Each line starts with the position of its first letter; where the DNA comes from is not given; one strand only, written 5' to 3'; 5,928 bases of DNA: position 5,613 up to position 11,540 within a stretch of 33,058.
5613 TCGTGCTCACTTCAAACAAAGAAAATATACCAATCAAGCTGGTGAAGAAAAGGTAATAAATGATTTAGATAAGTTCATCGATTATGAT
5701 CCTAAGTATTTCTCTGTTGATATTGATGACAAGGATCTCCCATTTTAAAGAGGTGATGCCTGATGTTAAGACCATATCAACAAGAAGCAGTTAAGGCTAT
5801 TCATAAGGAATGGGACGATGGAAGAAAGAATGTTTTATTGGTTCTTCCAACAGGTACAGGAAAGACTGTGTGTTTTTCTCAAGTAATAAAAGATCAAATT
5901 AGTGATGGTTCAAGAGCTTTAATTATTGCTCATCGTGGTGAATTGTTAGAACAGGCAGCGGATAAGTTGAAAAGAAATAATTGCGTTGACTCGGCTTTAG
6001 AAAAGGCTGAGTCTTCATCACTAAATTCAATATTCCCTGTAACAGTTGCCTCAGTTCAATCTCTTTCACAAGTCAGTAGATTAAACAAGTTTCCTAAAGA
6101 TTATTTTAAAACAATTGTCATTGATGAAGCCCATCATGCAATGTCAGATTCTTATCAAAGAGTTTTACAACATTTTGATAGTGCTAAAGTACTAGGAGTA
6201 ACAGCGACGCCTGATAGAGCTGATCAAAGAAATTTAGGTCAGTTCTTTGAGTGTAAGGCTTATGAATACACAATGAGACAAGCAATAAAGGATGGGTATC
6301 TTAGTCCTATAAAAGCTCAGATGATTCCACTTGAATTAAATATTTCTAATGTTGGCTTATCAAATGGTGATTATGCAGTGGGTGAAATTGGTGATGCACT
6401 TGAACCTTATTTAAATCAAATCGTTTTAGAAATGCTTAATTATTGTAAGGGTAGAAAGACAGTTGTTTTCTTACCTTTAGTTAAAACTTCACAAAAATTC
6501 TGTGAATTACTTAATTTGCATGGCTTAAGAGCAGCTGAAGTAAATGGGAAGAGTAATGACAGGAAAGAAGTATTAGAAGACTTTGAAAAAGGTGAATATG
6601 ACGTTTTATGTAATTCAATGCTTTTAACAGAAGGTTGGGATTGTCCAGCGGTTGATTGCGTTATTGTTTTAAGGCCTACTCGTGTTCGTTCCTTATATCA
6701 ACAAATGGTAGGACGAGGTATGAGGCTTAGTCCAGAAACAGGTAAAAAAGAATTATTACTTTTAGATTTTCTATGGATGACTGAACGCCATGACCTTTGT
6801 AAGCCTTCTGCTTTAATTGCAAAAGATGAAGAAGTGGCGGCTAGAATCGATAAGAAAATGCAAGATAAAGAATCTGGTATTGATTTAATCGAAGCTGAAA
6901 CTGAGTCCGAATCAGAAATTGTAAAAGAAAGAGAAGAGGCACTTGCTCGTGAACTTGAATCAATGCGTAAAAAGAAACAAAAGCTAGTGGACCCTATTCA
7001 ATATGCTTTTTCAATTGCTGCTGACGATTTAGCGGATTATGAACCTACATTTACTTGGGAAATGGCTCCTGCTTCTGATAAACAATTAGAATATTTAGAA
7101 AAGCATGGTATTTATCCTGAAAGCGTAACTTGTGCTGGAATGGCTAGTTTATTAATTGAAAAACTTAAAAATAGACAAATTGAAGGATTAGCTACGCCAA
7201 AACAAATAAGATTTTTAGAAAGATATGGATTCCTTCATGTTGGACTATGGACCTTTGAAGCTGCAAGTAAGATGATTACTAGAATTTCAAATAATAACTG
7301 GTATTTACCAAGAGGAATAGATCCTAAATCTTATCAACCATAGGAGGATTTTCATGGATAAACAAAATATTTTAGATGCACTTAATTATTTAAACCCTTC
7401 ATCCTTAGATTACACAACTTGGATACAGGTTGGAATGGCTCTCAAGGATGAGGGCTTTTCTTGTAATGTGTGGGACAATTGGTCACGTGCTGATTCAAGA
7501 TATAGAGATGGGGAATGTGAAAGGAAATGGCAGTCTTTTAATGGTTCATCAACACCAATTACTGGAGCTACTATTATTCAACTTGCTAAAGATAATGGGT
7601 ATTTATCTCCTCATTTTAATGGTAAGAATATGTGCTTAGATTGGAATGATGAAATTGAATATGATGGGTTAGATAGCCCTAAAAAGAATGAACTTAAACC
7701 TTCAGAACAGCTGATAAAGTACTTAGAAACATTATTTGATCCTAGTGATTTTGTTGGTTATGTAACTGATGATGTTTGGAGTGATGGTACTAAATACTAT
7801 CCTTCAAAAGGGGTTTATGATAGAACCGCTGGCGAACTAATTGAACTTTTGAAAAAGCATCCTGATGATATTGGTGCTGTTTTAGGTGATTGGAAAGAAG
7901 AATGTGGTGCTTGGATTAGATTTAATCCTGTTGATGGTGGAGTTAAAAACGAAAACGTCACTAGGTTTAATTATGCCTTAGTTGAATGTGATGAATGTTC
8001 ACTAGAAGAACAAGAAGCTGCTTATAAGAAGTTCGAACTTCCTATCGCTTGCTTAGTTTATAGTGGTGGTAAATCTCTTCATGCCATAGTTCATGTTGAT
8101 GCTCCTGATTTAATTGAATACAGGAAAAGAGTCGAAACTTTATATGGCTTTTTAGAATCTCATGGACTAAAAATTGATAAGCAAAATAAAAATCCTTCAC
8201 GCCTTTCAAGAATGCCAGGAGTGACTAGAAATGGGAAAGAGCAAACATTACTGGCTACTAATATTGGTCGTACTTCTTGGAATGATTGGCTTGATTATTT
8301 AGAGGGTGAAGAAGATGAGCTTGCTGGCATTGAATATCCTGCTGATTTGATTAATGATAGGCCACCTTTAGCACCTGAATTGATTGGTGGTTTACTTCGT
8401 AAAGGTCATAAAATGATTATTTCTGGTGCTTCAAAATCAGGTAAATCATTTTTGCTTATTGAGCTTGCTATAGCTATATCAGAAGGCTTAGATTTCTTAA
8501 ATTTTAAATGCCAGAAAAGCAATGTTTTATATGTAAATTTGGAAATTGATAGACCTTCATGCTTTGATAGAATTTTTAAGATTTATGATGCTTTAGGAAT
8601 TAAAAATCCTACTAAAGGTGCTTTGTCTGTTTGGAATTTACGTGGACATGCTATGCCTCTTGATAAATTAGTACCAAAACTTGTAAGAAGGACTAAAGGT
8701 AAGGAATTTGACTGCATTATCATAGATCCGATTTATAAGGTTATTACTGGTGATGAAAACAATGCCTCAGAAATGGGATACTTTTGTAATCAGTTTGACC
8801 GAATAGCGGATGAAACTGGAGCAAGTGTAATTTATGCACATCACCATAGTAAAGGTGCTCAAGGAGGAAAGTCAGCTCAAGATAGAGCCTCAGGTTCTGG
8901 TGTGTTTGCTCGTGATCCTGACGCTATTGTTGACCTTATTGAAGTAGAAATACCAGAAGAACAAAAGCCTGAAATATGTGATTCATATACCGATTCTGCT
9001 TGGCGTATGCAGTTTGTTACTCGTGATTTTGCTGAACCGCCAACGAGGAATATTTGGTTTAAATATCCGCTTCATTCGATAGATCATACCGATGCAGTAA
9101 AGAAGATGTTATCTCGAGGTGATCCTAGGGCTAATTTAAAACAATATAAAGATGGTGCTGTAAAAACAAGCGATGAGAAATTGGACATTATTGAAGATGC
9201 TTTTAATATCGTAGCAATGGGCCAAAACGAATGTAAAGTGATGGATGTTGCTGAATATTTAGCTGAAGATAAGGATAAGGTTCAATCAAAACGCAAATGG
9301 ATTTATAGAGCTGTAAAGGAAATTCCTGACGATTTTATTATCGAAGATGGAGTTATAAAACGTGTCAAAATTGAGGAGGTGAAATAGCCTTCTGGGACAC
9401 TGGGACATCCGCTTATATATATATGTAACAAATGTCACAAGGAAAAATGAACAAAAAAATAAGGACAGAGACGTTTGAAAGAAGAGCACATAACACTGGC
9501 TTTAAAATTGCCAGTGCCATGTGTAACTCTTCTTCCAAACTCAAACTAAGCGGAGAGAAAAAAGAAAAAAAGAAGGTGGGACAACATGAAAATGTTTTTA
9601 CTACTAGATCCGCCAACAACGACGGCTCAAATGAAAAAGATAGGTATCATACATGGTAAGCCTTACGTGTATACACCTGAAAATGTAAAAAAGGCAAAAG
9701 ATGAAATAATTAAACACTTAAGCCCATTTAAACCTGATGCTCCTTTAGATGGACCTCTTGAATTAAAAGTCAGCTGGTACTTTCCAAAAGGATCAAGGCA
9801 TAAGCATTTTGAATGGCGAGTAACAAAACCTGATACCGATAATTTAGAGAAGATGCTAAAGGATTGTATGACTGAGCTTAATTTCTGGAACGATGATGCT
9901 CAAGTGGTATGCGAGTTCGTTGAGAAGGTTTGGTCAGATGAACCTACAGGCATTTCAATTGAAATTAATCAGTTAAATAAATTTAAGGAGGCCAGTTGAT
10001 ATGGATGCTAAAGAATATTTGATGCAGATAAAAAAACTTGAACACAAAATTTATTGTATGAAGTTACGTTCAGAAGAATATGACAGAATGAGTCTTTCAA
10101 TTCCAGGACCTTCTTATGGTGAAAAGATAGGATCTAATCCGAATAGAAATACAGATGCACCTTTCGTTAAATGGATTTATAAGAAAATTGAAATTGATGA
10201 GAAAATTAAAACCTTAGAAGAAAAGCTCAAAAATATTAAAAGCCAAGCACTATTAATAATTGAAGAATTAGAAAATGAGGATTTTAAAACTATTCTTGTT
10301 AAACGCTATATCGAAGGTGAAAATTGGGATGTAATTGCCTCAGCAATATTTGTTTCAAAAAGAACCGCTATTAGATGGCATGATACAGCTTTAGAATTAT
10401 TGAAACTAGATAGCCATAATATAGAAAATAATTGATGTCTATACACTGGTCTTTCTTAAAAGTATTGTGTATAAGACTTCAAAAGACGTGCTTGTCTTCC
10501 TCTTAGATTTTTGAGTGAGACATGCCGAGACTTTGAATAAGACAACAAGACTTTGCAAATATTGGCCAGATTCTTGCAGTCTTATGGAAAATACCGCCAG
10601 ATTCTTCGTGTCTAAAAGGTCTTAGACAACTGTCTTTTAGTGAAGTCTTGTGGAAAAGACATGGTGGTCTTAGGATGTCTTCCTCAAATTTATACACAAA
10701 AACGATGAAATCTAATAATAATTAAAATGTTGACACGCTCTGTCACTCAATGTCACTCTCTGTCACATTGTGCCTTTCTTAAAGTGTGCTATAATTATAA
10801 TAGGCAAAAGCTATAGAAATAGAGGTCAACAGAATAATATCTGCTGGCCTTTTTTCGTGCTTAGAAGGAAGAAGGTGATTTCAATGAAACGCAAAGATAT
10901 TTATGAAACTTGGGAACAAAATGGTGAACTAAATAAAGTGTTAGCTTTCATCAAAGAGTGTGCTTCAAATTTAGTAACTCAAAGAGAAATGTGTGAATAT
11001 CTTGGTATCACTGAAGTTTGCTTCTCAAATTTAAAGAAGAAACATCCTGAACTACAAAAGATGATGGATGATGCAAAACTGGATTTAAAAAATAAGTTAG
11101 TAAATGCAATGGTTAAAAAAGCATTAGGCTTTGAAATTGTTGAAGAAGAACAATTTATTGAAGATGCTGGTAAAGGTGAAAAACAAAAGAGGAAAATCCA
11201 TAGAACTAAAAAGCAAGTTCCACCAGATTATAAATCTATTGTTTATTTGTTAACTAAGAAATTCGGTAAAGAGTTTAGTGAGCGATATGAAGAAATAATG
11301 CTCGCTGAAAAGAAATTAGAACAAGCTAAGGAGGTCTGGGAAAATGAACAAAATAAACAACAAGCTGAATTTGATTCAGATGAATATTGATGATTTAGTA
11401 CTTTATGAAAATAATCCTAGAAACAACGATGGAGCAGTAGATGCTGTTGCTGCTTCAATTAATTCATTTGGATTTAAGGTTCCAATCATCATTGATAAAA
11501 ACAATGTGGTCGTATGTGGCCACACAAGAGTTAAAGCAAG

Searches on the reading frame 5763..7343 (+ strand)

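Call 29: search_protein_families(library=phrogs, proteins=[window:5763-7343:+], max_evalue=0.00001)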
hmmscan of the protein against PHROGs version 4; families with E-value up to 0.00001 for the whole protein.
window:5763-7343:+ (526 aa): 6 families
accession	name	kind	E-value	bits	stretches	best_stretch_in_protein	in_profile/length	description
phrog_16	-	DNA, RNA and nucleotide metabolism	4.1e-103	347.3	1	2-509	273-733/986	DNA helicase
phrog_16694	-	unknown function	2e-31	109.8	2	2-200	275-501/1010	-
phrog_62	-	DNA, RNA and nucleotide metabolism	5.4e-16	58.3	1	2-150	697-849/1881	DNA helicase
phrog_9690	-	DNA, RNA and nucleotide metabolism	6e-16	59.3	1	105-337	28-269/306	DNA helicase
phrog_3830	-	unknown function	2.3e-11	43.7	1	2-195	267-483/1032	-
phrog_6819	-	DNA, RNA and nucleotide metabolism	9.3e-06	25.3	0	2-125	21-145/645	Holliday junction branch migration helicase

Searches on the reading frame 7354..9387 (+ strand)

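Call 29: search_protein_families(library=phrogs, proteins=[window:7354-9387:+], max_evalue=0.00001)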
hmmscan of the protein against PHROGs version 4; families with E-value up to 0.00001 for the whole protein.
window:7354-9387:+ (677 aa): 13 families
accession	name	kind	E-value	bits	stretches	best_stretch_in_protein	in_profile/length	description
phrog_2597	-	DNA, RNA and nucleotide metabolism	2.8e-269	896.7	2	2-539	3-555/747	DNA primase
phrog_906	-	DNA, RNA and nucleotide metabolism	3.3e-19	70.1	1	341-515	517-683/872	DNA polymerase/primase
phrog_3123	-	unknown function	4.6e-14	52.9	1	343-517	333-525/583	-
phrog_6012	-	DNA, RNA and nucleotide metabolism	4.4e-13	50.2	1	345-506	142-301/447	DNA helicase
phrog_239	-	DNA, RNA and nucleotide metabolism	1.8e-12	48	1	342-525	350-550/801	DNA primase/helicase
phrog_2850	-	unknown function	8.3e-12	45.7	1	442-505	250-314/465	-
phrog_19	-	DNA, RNA and nucleotide metabolism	8.8e-11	42.4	1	343-531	345-540/621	DnaB-like replicative helicase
phrog_1284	-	unknown function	1.4e-10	42.1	1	343-468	27-146/306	-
phrog_29234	-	unknown function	3.7e-09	36.2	1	2-88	239-326/887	-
phrog_3022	-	DNA, RNA and nucleotide metabolism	1.3e-08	34.8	1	2-139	204-367/788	DNA primase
phrog_3228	-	DNA, RNA and nucleotide metabolism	9.8e-08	31.8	1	342-517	365-543/766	replicative helicase-primase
phrog_25693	-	unknown function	1.4e-07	31.5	1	340-590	39-296/405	-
phrog_6357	-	unknown function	3.5e-06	27.5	0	343-532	23-191/321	-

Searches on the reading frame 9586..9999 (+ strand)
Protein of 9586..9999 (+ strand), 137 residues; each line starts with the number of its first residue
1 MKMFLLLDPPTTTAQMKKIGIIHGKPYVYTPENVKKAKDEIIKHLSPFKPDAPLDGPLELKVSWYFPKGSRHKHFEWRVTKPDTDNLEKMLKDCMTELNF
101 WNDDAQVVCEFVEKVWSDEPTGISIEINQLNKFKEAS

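Call 29: search_protein_families(library=phrogs, proteins=[window:9586-9999:+], max_evalue=0.00001)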
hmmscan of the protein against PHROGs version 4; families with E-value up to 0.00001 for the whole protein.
window:9586-9999:+ (137 aa): 2 families
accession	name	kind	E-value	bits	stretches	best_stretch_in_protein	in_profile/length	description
phrog_140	-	DNA, RNA and nucleotide metabolism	1.1e-32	114.5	1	1-132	39-170/219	RusA-like Holliday junction resolvase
phrog_34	-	DNA, RNA and nucleotide metabolism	9.5e-11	42.8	1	30-129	103-193/259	RusA-like Holliday junction resolvase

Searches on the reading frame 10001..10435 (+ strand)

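Call 30: search_protein_families(library=phrogs, proteins=[window:10001-10435:+], max_evalue=0.00001)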
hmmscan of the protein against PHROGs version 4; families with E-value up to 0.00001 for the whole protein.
window:10001-10435:+ (144 aa): 1 family
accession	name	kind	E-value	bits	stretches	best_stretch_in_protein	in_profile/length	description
phrog_36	-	transcription regulation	1.5e-16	61.7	1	1-135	54-184/220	transcriptional regulator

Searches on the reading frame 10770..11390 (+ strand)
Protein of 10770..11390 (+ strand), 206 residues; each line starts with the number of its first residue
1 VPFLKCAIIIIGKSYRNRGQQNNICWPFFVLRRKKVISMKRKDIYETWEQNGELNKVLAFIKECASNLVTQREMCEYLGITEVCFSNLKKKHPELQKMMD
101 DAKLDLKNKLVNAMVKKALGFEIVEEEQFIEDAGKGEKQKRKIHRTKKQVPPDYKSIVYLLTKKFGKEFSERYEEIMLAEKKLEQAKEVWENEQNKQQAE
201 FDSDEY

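Call 30: search_protein_families(library=phrogs, proteins=[window:10770-11390:+], max_evalue=0.00001)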
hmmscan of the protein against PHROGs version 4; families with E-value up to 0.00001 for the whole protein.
window:10770-11390:+ (206 aa): 1 family
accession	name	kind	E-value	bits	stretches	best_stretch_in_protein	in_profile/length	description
phrog_309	-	head and packaging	6.6e-17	63.5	1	38-197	131-278/319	terminase small subunit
